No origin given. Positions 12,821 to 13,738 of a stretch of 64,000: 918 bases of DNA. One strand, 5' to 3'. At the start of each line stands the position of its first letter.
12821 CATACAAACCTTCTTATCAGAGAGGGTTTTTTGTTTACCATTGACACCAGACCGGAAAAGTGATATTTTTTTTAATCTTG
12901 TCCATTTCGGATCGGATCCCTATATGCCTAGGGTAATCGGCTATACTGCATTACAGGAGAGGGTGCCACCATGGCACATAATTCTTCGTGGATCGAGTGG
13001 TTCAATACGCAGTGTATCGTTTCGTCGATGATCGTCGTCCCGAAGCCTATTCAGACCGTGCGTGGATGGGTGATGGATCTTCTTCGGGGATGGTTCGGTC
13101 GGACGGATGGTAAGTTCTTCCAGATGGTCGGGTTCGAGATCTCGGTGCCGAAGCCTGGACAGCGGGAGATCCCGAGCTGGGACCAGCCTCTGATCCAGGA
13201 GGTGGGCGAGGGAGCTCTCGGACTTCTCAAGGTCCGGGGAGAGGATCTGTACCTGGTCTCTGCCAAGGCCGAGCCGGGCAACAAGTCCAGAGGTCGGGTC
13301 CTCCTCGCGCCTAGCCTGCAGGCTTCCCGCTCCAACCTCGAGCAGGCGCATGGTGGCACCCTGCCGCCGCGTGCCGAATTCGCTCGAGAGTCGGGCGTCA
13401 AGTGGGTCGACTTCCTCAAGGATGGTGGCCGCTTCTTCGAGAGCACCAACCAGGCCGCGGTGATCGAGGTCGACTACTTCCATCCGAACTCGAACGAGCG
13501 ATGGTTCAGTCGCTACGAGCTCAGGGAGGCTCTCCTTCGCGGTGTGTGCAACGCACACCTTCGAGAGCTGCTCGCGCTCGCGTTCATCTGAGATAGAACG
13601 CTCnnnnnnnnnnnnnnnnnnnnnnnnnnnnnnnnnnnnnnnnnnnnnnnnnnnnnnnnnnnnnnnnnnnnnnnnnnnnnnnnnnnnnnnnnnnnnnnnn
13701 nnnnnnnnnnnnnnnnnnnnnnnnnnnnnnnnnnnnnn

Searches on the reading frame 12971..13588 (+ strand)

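Call 25: search_protein_families(library=pfam, proteins=[window:12971-13588:+], max_evalue=1)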
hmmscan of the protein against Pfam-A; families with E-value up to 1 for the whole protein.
window:12971-13588:+ (206 aa): 1 family
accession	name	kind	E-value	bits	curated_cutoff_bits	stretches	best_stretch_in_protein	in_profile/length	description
PF03559.20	Hexose_dehydrat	-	4.6e-27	95.2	25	1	7-202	4-201/203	NDP-hexose 2,3-dehydratase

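Call 52: search_protein_families(library=padloc, proteins=[window:12971-13588:+], max_evalue=0.1)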
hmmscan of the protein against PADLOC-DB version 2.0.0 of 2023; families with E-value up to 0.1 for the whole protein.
window:12971-13588:+ (206 aa): 0 families
